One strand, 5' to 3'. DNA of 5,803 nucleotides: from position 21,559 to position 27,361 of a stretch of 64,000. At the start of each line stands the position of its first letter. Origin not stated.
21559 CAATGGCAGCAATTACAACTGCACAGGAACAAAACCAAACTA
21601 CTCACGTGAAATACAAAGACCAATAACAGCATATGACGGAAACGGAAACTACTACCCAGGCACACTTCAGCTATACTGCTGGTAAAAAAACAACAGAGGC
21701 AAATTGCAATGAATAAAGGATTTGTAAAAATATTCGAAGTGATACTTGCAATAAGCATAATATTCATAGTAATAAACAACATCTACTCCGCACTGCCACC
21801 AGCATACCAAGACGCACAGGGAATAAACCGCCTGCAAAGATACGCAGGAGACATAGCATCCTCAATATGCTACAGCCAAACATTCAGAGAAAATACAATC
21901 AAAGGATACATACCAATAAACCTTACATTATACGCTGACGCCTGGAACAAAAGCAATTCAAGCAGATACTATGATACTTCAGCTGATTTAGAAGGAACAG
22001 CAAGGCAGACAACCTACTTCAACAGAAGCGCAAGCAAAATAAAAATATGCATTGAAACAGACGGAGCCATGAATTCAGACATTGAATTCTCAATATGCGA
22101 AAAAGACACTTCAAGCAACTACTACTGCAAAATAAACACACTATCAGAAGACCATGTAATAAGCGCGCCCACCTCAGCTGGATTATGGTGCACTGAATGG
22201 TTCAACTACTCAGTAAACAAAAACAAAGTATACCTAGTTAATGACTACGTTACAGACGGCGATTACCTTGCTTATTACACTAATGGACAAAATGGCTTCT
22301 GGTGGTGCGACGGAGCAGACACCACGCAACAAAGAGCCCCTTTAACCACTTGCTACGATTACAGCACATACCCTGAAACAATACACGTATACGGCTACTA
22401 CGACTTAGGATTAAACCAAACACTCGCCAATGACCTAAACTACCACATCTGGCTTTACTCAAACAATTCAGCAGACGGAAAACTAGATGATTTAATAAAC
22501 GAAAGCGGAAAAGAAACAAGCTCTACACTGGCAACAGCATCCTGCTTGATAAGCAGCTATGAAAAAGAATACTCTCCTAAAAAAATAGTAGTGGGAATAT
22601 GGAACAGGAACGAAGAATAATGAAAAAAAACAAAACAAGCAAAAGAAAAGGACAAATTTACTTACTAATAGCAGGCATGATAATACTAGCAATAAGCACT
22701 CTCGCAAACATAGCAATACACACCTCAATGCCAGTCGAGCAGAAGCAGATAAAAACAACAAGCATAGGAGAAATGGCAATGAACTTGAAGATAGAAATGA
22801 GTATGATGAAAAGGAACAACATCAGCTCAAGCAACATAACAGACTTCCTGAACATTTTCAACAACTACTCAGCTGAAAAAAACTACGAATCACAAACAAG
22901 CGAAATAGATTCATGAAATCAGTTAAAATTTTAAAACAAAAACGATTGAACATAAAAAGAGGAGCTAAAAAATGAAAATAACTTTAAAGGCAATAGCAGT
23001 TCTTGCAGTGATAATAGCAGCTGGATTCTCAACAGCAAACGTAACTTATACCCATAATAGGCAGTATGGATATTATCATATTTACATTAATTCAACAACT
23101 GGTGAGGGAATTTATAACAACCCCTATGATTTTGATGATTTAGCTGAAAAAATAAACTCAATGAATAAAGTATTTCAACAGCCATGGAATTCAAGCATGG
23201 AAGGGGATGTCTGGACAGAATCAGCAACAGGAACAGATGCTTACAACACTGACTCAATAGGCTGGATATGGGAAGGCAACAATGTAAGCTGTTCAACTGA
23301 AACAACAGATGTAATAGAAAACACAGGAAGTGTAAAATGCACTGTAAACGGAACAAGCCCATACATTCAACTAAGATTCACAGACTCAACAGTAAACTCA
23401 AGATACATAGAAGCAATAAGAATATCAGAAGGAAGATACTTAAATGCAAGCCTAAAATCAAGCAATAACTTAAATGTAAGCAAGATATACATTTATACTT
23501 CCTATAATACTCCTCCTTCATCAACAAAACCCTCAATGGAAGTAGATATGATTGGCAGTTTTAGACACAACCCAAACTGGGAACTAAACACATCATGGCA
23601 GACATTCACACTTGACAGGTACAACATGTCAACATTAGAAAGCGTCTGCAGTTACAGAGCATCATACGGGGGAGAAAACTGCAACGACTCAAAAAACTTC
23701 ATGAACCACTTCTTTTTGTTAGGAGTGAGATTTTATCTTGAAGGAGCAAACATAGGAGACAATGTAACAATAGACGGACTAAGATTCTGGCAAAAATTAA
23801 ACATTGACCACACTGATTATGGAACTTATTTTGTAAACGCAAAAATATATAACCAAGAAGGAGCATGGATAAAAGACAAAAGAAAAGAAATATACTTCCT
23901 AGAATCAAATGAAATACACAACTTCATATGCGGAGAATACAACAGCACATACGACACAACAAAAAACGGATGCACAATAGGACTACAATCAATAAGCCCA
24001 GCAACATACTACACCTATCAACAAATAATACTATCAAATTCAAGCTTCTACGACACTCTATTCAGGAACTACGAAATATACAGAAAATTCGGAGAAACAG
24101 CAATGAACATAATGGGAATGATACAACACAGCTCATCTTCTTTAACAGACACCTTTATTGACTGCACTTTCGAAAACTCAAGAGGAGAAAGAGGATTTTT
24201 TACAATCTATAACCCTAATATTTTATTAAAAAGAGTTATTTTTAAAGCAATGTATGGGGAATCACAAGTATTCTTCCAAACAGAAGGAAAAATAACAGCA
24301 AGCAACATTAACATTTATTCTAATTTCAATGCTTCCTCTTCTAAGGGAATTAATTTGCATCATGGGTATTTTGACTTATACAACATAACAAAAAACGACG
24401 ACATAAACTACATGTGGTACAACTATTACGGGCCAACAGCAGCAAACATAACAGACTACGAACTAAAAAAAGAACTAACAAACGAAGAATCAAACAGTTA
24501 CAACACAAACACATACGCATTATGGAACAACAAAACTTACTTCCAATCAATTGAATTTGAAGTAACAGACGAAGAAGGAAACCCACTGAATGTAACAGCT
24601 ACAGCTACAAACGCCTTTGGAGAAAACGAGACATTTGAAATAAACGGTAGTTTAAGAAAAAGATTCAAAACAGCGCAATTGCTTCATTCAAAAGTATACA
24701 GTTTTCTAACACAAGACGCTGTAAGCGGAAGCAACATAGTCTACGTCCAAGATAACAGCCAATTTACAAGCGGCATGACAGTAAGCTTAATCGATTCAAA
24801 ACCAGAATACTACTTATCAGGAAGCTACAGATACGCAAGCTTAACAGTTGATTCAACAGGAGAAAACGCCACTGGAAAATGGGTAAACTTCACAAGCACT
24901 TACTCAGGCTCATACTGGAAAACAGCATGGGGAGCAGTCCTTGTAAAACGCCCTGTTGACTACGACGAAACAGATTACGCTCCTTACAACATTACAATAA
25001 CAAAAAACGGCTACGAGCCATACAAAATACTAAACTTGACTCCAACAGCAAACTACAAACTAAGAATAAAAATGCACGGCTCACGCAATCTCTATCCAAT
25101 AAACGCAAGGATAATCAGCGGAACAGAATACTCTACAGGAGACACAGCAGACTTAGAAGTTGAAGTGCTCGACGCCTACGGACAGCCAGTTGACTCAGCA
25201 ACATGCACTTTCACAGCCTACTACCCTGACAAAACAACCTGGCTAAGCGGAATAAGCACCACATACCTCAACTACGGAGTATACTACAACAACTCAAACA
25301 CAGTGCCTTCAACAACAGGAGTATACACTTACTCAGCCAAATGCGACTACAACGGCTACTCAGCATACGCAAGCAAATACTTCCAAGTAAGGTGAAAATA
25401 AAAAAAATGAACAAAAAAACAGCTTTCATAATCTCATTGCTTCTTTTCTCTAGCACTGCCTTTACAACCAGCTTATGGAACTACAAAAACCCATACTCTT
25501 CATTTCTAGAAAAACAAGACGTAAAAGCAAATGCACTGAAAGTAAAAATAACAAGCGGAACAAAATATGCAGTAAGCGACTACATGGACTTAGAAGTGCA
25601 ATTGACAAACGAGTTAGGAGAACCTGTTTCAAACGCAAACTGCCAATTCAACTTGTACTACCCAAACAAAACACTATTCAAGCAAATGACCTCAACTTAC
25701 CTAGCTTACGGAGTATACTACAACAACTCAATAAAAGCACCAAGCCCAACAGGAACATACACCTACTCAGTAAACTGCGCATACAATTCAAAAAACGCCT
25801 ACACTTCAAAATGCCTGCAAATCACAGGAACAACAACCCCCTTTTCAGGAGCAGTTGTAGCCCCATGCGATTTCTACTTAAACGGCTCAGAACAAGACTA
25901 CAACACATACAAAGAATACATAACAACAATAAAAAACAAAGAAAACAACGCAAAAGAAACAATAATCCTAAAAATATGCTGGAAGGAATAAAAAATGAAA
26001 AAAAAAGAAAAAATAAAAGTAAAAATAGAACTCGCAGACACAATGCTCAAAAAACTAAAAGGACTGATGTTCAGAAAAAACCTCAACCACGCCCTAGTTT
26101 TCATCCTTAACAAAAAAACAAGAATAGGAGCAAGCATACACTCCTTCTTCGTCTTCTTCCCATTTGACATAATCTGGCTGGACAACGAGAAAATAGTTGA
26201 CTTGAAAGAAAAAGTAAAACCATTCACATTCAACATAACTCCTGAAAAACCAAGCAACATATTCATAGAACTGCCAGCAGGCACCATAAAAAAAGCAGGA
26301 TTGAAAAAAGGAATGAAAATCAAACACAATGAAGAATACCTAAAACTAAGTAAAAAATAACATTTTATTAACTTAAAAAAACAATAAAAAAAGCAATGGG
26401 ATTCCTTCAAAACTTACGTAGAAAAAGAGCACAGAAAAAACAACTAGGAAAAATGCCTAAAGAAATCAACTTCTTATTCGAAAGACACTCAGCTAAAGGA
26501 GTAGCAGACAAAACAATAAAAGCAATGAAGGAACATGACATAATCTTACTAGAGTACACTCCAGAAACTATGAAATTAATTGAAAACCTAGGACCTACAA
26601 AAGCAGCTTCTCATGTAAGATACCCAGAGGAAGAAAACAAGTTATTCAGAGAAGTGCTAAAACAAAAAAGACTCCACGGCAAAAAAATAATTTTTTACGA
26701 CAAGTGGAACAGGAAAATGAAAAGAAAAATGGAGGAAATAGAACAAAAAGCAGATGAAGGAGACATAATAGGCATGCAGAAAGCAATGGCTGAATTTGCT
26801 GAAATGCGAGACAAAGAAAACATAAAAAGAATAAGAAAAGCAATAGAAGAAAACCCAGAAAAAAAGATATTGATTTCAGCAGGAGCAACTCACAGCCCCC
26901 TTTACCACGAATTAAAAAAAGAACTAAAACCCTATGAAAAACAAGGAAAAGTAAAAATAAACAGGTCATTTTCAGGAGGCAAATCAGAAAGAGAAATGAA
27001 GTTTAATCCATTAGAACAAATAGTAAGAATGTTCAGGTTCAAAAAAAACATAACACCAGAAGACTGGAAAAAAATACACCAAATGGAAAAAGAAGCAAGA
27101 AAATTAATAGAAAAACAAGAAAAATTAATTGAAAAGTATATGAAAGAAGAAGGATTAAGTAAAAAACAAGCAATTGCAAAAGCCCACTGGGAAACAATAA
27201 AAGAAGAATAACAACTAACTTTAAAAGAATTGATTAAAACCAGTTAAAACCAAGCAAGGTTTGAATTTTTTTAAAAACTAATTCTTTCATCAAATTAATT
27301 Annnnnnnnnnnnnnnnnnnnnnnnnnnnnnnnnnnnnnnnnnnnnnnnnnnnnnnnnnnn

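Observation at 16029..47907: Three separate type IV pilus-like (TFF) assembly modules and at least 12 class III-signal pilin candidates within about 30 kb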

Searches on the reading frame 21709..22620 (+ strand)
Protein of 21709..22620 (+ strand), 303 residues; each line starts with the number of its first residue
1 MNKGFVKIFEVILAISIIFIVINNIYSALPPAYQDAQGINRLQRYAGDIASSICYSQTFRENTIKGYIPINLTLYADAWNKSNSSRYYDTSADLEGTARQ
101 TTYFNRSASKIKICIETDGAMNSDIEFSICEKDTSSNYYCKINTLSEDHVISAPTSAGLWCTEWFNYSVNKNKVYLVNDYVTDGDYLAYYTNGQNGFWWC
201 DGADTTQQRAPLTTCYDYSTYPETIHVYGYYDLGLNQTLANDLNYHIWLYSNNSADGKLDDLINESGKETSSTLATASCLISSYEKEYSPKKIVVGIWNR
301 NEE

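Call 4: search_protein_families(library=pfam, max_evalue=0.01, proteins=[window:21709-22620:+])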
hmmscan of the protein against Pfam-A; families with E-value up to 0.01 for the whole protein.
window:21709-22620:+ (303 aa): 0 families

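Call 25: search_protein_families(library=pfam, max_evalue=5, proteins=[window:21709-22620:+])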
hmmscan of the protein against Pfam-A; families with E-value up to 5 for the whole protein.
window:21709-22620:+ (303 aa): 1 family
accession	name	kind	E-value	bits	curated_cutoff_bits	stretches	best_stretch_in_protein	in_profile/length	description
PF11536.14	DUF3226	-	0.016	15.4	27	1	215-288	83-152/208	Protein of unknown function (DUF3226)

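Call 47: search_protein_families(library=ncbifam, max_evalue=1, proteins=[window:21709-22620:+])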
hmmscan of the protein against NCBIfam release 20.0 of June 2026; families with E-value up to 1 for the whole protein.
window:21709-22620:+ (303 aa): 1 family
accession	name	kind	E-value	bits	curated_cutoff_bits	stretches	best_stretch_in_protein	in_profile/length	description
NF002190.0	PRK01045.1-4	subfamily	0.11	11.4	389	1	45-92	194-242/321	4-hydroxy-3-methylbut-2-enyl diphosphate reductase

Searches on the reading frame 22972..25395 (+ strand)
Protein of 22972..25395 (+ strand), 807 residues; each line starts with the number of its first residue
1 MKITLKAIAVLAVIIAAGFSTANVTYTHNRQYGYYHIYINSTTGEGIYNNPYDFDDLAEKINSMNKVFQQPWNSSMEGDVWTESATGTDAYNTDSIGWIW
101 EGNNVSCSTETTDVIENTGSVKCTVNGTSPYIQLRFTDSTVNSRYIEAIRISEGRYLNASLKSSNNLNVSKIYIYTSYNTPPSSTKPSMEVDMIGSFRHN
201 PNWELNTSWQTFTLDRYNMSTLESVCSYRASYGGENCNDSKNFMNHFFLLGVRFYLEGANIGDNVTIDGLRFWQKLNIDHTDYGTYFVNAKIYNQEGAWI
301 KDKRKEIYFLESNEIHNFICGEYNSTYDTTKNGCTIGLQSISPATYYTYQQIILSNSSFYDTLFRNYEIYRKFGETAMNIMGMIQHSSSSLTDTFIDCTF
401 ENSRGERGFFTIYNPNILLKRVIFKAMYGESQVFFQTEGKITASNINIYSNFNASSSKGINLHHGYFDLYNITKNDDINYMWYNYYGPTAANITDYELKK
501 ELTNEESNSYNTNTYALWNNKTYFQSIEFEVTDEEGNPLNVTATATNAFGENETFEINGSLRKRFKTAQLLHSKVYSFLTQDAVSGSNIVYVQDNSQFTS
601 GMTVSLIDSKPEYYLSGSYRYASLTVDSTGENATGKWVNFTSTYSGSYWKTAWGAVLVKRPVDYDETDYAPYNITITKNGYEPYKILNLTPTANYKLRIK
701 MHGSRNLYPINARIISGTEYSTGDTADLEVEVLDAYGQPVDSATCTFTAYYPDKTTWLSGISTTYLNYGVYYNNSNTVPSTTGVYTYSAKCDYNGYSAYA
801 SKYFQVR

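Call 4: search_protein_families(library=pfam, max_evalue=0.01, proteins=[window:22972-25395:+])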
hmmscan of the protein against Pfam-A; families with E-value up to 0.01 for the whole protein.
window:22972-25395:+ (807 aa): 0 families

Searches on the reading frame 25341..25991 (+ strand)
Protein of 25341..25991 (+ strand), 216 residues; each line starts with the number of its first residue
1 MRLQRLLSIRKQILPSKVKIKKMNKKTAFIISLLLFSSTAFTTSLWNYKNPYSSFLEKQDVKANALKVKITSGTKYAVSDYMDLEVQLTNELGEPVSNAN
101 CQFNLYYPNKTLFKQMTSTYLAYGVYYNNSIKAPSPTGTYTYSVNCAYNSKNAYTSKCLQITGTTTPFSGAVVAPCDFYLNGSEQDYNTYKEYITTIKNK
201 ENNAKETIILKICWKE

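Call 4: search_protein_families(library=pfam, max_evalue=0.01, proteins=[window:25341-25991:+])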
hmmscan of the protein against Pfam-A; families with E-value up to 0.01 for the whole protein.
window:25341-25991:+ (216 aa): 0 families

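Call 80: search_protein_families(library=pfam, max_evalue=0.1, proteins=[window:25407-25991:+])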
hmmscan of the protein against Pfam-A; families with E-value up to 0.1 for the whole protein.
window:25407-25991:+ (194 aa): 1 family
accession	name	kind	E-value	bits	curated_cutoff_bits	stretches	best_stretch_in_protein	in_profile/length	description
PF01835.25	MG2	-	0.054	14.3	32.8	1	58-125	15-81/96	MG2 domain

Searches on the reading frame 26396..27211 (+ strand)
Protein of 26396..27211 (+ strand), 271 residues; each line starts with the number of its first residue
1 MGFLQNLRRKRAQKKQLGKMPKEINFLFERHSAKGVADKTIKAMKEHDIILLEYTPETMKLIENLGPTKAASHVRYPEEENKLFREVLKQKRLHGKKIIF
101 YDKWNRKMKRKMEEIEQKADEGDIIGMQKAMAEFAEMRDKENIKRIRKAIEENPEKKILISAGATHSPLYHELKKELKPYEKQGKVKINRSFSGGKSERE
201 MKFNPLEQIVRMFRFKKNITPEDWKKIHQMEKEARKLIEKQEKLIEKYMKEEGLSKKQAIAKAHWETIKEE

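Call 5: search_protein_families(library=pfam, max_evalue=0.01, proteins=[window:26396-27211:+])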
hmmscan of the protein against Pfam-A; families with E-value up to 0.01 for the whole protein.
window:26396-27211:+ (271 aa): 0 families

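Call 12: search_protein_families(library=ncbifam, max_evalue=0.01, proteins=[window:26396-27211:+])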
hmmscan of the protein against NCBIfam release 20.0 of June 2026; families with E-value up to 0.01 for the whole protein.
window:26396-27211:+ (271 aa): 0 families
